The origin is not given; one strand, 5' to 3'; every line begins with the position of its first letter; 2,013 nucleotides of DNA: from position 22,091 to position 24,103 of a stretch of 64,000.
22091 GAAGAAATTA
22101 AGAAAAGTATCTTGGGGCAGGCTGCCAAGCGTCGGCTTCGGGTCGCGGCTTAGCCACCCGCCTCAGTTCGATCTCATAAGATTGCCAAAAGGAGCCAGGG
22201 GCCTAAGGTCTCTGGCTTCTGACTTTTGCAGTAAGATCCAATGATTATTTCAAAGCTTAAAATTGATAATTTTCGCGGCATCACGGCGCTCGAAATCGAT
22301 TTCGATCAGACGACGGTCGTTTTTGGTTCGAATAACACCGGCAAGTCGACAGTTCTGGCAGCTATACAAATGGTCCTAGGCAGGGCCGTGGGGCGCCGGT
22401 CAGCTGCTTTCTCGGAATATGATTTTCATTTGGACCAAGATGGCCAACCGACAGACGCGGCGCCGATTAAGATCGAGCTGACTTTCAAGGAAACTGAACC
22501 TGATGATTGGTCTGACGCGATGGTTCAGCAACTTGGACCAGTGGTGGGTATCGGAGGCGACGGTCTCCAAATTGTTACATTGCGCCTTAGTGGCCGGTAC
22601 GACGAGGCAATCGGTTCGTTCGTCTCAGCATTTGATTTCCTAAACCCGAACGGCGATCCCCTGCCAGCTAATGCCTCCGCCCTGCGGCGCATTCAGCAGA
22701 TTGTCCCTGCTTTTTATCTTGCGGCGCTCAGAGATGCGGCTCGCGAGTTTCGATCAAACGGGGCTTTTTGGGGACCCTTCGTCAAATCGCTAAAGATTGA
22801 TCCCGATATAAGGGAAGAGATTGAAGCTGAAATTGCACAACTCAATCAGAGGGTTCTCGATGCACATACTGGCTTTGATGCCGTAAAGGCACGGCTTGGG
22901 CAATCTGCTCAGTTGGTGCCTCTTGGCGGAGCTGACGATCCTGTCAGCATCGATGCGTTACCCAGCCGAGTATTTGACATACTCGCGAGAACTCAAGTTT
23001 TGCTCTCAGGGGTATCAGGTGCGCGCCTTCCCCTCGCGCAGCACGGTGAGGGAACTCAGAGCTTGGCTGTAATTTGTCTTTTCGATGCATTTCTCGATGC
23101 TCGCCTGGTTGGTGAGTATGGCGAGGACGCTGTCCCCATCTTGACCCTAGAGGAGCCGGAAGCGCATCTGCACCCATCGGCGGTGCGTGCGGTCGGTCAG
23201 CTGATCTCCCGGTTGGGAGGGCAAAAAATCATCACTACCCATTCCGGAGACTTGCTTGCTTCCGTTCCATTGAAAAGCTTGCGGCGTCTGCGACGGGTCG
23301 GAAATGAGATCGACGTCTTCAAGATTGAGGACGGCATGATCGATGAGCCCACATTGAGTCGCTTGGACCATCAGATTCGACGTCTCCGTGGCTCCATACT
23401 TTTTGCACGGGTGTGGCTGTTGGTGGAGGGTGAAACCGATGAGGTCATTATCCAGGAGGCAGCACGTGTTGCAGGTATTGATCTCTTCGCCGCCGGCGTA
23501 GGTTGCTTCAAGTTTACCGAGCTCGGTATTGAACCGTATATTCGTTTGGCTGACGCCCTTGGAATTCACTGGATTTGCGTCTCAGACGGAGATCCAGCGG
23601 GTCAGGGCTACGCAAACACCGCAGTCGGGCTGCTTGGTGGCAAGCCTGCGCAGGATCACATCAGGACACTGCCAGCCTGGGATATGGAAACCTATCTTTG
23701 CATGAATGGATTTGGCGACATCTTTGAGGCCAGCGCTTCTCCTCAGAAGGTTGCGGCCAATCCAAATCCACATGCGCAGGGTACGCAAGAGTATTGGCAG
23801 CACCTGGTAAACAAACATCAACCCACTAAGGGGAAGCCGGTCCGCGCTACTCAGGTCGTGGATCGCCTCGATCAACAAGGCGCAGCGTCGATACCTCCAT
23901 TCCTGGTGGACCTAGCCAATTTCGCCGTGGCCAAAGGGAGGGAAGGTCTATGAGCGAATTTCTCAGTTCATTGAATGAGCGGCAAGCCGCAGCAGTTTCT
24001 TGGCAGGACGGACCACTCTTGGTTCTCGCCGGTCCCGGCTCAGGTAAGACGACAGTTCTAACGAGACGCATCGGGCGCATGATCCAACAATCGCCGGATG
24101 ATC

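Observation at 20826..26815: Gabija-type pair (OLD ATPase/Toprim plus UvrD helicase) nested between the M and R genes of a type II R-M system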

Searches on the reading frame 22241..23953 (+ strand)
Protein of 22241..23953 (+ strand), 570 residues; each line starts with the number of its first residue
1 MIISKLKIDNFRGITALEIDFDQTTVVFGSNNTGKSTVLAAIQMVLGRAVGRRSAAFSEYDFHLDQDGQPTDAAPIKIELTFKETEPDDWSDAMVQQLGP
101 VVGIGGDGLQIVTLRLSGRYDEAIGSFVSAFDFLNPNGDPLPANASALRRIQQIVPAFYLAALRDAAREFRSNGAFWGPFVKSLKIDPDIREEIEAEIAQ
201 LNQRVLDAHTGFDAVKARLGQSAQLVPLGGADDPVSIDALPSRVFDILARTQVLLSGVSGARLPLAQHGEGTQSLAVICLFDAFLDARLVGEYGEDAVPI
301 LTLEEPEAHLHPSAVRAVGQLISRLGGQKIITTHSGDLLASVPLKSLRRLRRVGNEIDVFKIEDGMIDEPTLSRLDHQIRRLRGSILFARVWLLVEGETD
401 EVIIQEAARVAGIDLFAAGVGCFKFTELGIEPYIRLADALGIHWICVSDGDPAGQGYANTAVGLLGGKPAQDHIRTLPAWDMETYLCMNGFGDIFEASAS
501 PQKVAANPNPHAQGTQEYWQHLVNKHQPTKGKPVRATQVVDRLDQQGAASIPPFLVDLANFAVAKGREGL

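Call 3: search_protein_families(library=pfam, proteins=[window:22241-23953:+], max_evalue=0.01)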
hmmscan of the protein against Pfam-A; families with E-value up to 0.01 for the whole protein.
window:22241-23953:+ (570 aa): 8 families
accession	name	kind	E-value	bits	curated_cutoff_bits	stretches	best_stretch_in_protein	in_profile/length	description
PF11398.14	DUF2813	-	5.2e-42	145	21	1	1-383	1-369/372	Protein of unknown function (DUF2813)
PF13175.12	AAA_15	-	1.5e-25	91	32.1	2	1-83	1-84/374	AAA ATPase domain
PF13304.12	AAA_21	-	5.3e-18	66.6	27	2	151-339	134-302/304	AAA domain, putative AbiEii toxin, Type IV TA system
PF20469.4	OLD-like_TOPRIM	-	1e-11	45.6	23.2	1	387-451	1-67/67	Overcoming lysogenization defect protein-like, TOPRIM domain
PF13476.12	AAA_23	-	2.5e-10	41.8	27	1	5-84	1-81/201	AAA domain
PF02463.25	SMC_N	-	1.2e-09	38.3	40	1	3-84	2-85/220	RecF/RecN/SMC N terminal domain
PF13514.12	AAA_27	-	8.5e-05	22.7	22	1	1-46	1-50/206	AAA domain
PF13555.12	AAA_29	-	0.00011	22.3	27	1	11-46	12-46/61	P-loop containing region of AAA domain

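Call 4: search_protein_families(library=padloc, proteins=[window:22241-23953:+], max_evalue=0.01)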
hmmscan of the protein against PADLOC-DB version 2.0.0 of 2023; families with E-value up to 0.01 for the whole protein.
window:22241-23953:+ (570 aa): 138 families (the best 25 are shown)
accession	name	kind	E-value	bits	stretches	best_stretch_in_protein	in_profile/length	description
PDLC00094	GajA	-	4.7e-196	650.6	1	1-566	1-566/569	AAA ATPase domain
PDLC00062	GajA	-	6.2e-120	399.5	2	1-364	1-369/639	AAA ATPase domain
PDLC00067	GajA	-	2.4e-77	258.8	1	3-546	5-563/604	AAA ATPase domain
PDLC00070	GajA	-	7.9e-50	168.1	1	1-455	1-453/596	AAA ATPase domain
PDLC00096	GajA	-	6.7e-34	115.6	1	1-453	1-457/630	AAA ATPase domain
PDLC00090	GajA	-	8.1e-33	112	1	1-447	1-473/659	AAA ATPase domain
PDLC00066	GajA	-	1.5e-32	110.9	2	294-451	275-433/567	AAA ATPase domain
PDLC00071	GajA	-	4.3e-31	106.3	1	1-456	1-441/588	AAA ATPase domain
PDLC00091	GajA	-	5.3e-28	96.2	2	295-411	294-413/627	AAA ATPase domain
PDLC00099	GajA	-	3.6e-27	93.6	2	294-436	295-439/626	AAA ATPase domain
PDLC00072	GajA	-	5.7e-27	92.5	2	296-422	345-471/709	AAA ATPase domain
PDLC00069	GajA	-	6.2e-27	92.3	2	246-454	280-506/687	AAA ATPase domain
PDLC02979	AriA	-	4.6e-26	90.5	2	1-84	1-100/373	-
PDLC00092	GajA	-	1.2e-25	88.1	2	158-451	174-470/604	AAA ATPase domain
PDLC00086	GajA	-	2.7e-25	87.2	2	1-84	1-85/600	AAA ATPase domain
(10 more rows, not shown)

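Call 11: find_encoding_contigs(protein=window:22241-23953:+, flank=10000, max_places=10)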
Protein window:22241-23953:+ (570 aa): 24 contigs read that carry it; 7 places shown.
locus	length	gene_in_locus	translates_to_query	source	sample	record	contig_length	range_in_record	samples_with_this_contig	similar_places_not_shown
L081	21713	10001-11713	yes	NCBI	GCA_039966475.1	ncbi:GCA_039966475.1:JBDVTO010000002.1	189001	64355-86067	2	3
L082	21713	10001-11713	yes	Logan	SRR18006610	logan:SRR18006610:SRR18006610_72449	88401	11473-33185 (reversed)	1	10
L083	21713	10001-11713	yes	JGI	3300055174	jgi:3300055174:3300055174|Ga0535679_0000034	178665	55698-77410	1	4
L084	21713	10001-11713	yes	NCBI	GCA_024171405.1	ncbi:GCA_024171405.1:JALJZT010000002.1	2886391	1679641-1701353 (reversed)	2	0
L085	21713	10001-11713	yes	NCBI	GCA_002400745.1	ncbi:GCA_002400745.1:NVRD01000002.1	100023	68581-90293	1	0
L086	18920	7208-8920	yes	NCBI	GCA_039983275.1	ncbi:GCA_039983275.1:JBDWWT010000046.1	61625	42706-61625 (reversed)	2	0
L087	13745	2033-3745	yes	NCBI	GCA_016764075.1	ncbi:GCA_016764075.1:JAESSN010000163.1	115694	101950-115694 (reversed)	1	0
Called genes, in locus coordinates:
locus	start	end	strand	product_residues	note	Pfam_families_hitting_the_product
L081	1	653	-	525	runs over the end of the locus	PF03109:ABC1, PF27536:UbiB_helical (faint)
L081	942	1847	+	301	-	PF00274:Glycolytic (weak)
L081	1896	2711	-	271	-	PF00582:Usp (weak)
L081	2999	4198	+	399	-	PF00162:PGK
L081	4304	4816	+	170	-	PF10399:UCR_Fe-S_N, PF00355:Rieske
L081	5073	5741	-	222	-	PF20334:DUF6629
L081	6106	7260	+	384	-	PF13356:Arm-DNA-bind_3, PF14659:Phage_int_SAM_3 (weak), PF00589:Phage_integrase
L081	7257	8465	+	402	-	PF13356:Arm-DNA-bind_3, PF00589:Phage_integrase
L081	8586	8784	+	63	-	PF01402:RHH_1 (weak)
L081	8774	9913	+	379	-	PF00145:DNA_methylase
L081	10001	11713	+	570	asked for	PF02463:SMC_N (weak), PF11398:DUF2813, PF13175:AAA_15, PF13476:AAA_23, PF13304:AAA_21, PF13175:AAA_15, PF20469:OLD-like_TOPRIM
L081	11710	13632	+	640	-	PF00580:UvrD-helicase, PF13245:AAA_19, PF13604:AAA_30 (faint), PF01443:Viral_helicase1 (faint), PF13361:UvrD_C, PF13538:UvrD_C_2 (faint)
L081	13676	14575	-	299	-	PF12183:NotI (weak)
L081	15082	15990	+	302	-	PF00892:EamA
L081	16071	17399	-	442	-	PF13657:Couple_hipA, PF07804:HipA_C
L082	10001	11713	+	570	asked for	PF02463:SMC_N (weak), PF11398:DUF2813, PF13175:AAA_15, PF13476:AAA_23, PF13304:AAA_21, PF13175:AAA_15, PF20469:OLD-like_TOPRIM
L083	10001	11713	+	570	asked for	PF02463:SMC_N (weak), PF11398:DUF2813, PF13175:AAA_15, PF13476:AAA_23, PF13304:AAA_21, PF13175:AAA_15, PF20469:OLD-like_TOPRIM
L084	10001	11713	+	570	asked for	PF02463:SMC_N (weak), PF11398:DUF2813, PF13175:AAA_15, PF13476:AAA_23, PF13304:AAA_21, PF13175:AAA_15, PF20469:OLD-like_TOPRIM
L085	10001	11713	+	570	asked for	PF02463:SMC_N (weak), PF11398:DUF2813, PF13175:AAA_15, PF13476:AAA_23, PF13304:AAA_21, PF13175:AAA_15, PF20469:OLD-like_TOPRIM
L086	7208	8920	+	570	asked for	PF02463:SMC_N (weak), PF11398:DUF2813, PF13175:AAA_15, PF13476:AAA_23, PF13304:AAA_21, PF13175:AAA_15, PF20469:OLD-like_TOPRIM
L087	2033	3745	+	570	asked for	PF02463:SMC_N (weak), PF11398:DUF2813, PF13175:AAA_15, PF13476:AAA_23, PF13304:AAA_21, PF13175:AAA_15, PF20469:OLD-like_TOPRIM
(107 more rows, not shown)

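Call 14: find_homologous_proteins(query=window:22241-23953:+, max_evalue=1e-50)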
Query window:22241-23953:+ (570 aa): 1647 proteins with E <= 1e-50 among 8000 candidates; the best 120 are listed.
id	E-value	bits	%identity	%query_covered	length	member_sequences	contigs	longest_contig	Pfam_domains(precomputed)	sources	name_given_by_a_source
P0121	0.0e+0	1273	99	100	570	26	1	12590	PF20469.5,PF11398.15,PF13175.13,PF13476.13,PF02463.26,PF13304.13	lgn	-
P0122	9.5e-288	974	74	100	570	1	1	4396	PF20469.5,PF11398.15,PF13175.13,PF13476.13,PF13555.13,PF02463.26,PF13304.13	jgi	jgi:putative ATP-dependent endonuclease of OLD family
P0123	5.8e-281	951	72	100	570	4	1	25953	PF20469.5,PF11398.15,PF13175.13,PF13476.13,PF02463.26,PF13304.13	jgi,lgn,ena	-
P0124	5.2e-279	945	72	97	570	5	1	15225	PF20469.5,PF11398.15,PF13175.13,PF13476.13,PF02463.26,PF13304.13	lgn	-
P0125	4.2e-257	872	67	100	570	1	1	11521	PF20469.5,PF11398.15,PF13175.13,PF13476.13,PF02463.26,PF13304.13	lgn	-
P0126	6.8e-256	868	66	100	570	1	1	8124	PF20469.5,PF11398.15,PF13175.13,PF13476.13,PF02463.26,PF13304.13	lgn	-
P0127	1.8e-254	864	65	100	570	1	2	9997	PF20469.5,PF11398.15,PF13175.13,PF13476.13,PF13555.13,PF02463.26,PF13304.13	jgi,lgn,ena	-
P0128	5.2e-251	852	66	100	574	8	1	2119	PF20469.5,PF11398.15,PF13175.13,PF13476.13,PF13555.13,PF02463.26,PF13304.13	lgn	-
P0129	6.0e-251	852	65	100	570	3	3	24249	PF20469.5,PF11398.15,PF13175.13,PF13476.13,PF02463.26,PF13304.13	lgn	-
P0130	1.1e-250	851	64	100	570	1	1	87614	PF20469.5,PF11398.15,PF13514.13,PF13175.13,PF13476.13,PF13555.13,PF02463.26,PF13304.13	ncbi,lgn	-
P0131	3.3e-250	850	65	100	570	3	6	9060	PF20469.5,PF11398.15,PF13175.13,PF13476.13,PF13555.13,PF02463.26,PF13304.13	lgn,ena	-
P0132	3.8e-249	846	64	100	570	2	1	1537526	PF20469.5,PF11398.15,PF13175.13,PF13476.13,PF02463.26,PF13304.13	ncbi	-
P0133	9.4e-249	845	64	100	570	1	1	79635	PF20469.5,PF11398.15,PF13175.13,PF13476.13,PF02463.26,PF13304.13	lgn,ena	-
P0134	2.3e-247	840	65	100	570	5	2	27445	PF20469.5,PF11398.15,PF13175.13,PF13476.13,PF13555.13,PF02463.26,PF13304.13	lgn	-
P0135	8.9e-247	838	65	100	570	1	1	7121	PF20469.5,PF11398.15,PF13175.13,PF13476.13,PF02463.26,PF13304.13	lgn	-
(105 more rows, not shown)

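Call 15: find_encoding_contigs(protein=P0123, flank=8000, max_places=2)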
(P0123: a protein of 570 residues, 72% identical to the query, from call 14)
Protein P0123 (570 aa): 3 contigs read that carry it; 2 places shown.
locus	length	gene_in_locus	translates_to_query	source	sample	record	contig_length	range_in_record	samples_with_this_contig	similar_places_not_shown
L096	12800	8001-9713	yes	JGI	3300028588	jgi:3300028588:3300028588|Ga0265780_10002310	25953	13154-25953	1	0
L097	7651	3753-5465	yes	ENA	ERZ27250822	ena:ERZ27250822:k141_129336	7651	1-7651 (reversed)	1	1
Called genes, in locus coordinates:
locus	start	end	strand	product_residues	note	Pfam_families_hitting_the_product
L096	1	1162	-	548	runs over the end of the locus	PF02534:T4SS-DNA_transf, PF10412:TrwB_AAD_bind, PF12696:TraG-D_C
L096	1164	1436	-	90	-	-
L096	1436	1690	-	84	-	PF18495:VbhA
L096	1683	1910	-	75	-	PF06412:TraD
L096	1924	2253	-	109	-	PF06412:TraD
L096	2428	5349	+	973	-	PF03389:MobA_MobL, PF05970:PIF1 (weak), PF13245:AAA_19, PF13604:AAA_30, PF01443:Viral_helicase1 (faint), PF22232:TraI_hel_assoc_N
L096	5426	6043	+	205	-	-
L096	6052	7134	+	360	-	PF01381:HTH_3 (weak), PF13560:HTH_31, PF06114:Peptidase_M78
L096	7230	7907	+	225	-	PF19613:DUF6118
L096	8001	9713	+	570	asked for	PF02463:SMC_N (weak), PF11398:DUF2813, PF13175:AAA_15, PF13476:AAA_23, PF13304:AAA_21, PF13175:AAA_15, PF11398:DUF2813, PF20469:OLD-like_TOPRIM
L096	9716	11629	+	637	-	PF00580:UvrD-helicase, PF13245:AAA_19, PF13604:AAA_30 (faint), PF01443:Viral_helicase1 (faint), PF13361:UvrD_C, PF13538:UvrD_C_2 (faint)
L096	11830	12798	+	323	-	?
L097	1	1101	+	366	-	?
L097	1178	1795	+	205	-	-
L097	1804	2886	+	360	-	PF01381:HTH_3 (weak), PF13560:HTH_31, PF06114:Peptidase_M78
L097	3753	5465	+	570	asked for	PF02463:SMC_N (weak), PF11398:DUF2813, PF13175:AAA_15, PF13476:AAA_23, PF13304:AAA_21, PF13175:AAA_15, PF11398:DUF2813, PF20469:OLD-like_TOPRIM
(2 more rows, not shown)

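Call 16: find_encoding_contigs(protein=P0124, flank=8000, max_places=2)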
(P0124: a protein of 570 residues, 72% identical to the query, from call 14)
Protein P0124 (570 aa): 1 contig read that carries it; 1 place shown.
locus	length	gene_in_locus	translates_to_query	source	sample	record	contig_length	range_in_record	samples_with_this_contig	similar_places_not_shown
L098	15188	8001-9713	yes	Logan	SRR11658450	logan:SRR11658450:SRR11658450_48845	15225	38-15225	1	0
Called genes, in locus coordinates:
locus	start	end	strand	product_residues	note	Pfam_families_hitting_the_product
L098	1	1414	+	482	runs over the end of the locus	?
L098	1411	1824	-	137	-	-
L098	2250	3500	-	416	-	PF10117:McrBC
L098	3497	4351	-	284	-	PF07728:AAA_5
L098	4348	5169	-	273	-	-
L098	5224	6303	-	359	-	PF00145:DNA_methylase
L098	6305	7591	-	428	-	PF00145:DNA_methylase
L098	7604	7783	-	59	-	-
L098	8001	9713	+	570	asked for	PF02463:SMC_N (weak), PF11398:DUF2813, PF13175:AAA_15, PF13476:AAA_23, PF13304:AAA_21, PF13175:AAA_15, PF20469:OLD-like_TOPRIM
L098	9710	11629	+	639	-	PF00580:UvrD-helicase, PF13245:AAA_19, PF13604:AAA_30 (faint), PF01443:Viral_helicase1 (faint), PF13361:UvrD_C, PF13538:UvrD_C_2 (faint)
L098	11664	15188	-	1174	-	?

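Call 17: find_encoding_contigs(protein=P0132, flank=8000, max_places=2)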
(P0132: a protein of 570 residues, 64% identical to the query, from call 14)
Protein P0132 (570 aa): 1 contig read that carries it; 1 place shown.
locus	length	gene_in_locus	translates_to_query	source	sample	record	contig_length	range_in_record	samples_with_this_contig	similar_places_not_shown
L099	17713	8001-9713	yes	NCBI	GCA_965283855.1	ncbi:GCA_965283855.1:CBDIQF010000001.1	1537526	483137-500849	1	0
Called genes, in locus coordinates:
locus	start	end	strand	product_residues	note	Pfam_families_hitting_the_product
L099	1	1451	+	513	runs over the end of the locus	PF12161:HsdM_N, PF02384:N6_Mtase, PF01170:UPF0020, PF07669:Eco57I (weak)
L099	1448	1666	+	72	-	-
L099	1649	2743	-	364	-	PF13384:HTH_23, PF13551:HTH_29 (weak), PF13565:HTH_32, PF13358:DDE_3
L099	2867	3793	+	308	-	PF01420:Methylase_S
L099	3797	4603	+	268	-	PF09509:Hypoth_Ymh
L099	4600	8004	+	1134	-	PF13588:HSDR_N_2 (weak), PF04313:HSDR_N (weak), PF04851:ResIII, PF00270:DEAD, PF18766:SWI2_SNF2, PF00271:Helicase_C (weak), PF08463:EcoEI_R_C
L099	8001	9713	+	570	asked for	PF02463:SMC_N (faint), PF11398:DUF2813, PF13175:AAA_15, PF13476:AAA_23, PF13304:AAA_21, PF13175:AAA_15, PF20469:OLD-like_TOPRIM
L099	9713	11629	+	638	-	PF00580:UvrD-helicase, PF13245:AAA_19, PF13604:AAA_30 (faint), PF01443:Viral_helicase1 (faint), PF13361:UvrD_C, PF13538:UvrD_C_2 (faint)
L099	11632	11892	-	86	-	-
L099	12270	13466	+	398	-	PF00872:Transposase_mut, PF10551:MULE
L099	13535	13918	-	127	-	-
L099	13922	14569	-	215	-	PF01464:SLT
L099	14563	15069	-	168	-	PF10502:Peptidase_S26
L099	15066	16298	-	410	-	PF03743:TrbI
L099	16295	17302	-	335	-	PF03524:CagX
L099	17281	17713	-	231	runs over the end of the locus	PF04335:VirB8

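Call 20: find_related_loci(query=A2, collection=metagenome_contigs, flank=8000)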
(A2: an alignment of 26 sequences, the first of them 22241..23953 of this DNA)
Query A2 (570 aa) in metagenome_contigs; peptide patterns used: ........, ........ (x = any residue, [..] = any of these).
361 stretches matched a pattern; 239 encode a relative of the query (tblastn E <= 1e-3); the best 80 are kept; 80 distinct loci.
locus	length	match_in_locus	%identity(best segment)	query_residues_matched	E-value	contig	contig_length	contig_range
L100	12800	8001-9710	72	1-570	0e+0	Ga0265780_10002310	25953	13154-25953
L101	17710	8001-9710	71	1-570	0e+0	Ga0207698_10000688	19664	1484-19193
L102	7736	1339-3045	63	1-569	0e+0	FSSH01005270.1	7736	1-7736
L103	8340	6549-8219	60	1-555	0e+0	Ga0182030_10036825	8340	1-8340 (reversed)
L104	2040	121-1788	50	1-558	0e+0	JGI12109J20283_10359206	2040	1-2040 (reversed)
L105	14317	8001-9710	49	1-570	4e-178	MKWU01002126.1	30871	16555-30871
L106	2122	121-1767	49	17-568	0e+0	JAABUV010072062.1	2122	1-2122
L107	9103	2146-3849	47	1-569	9e-176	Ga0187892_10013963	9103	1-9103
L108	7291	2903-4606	47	1-569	2e-176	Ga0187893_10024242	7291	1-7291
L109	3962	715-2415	48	1-567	0e+0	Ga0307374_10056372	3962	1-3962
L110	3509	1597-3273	48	1-560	0e+0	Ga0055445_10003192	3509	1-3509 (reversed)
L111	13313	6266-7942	48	1-560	5e-173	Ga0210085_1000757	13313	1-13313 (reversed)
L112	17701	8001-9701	47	1-567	2e-168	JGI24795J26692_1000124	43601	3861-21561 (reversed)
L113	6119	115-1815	47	1-567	4e-170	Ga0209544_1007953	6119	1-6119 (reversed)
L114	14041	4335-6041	47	1-569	1e-167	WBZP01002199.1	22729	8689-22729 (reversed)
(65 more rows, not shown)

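Call 54: search_solved_structures(query=window:22241-23953:+, max_evalue=0.001, show_alignments=1)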
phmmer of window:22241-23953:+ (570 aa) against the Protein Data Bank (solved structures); distinct sequences matched with E-value up to 0.001: 9.
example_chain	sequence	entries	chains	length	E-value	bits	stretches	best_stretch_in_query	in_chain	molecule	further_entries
6p74_A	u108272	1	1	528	2.4e-12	49.6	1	260-451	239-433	Putative ATP-dependent endonuclease of the OLD family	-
8wy4_A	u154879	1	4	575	3.7e-11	45.6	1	3-412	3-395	Endonuclease GajA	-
8jq9_B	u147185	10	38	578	3.8e-11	45.6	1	3-412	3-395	Endonuclease GajA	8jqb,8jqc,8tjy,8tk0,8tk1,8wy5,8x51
8j4t_A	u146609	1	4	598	4.2e-11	45.5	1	3-412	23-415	Endonuclease GajA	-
8sm3_A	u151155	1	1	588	5.5e-11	45.1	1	4-412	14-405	Endonuclease GajA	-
8u7i_A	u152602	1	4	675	8.7e-11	44.4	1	4-412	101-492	Endonuclease GajA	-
8ee4_A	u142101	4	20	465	3.4e-06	29.3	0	2-47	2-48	PtuA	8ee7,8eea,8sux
9n69_A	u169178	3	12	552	2e-05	26.7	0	3-47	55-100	AAA family ATPase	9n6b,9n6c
6njv_A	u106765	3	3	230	0.00082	21.4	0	377-455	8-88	Xcc_CTR_I | Xcc_ctr_pt | Xcc_ctr_Hg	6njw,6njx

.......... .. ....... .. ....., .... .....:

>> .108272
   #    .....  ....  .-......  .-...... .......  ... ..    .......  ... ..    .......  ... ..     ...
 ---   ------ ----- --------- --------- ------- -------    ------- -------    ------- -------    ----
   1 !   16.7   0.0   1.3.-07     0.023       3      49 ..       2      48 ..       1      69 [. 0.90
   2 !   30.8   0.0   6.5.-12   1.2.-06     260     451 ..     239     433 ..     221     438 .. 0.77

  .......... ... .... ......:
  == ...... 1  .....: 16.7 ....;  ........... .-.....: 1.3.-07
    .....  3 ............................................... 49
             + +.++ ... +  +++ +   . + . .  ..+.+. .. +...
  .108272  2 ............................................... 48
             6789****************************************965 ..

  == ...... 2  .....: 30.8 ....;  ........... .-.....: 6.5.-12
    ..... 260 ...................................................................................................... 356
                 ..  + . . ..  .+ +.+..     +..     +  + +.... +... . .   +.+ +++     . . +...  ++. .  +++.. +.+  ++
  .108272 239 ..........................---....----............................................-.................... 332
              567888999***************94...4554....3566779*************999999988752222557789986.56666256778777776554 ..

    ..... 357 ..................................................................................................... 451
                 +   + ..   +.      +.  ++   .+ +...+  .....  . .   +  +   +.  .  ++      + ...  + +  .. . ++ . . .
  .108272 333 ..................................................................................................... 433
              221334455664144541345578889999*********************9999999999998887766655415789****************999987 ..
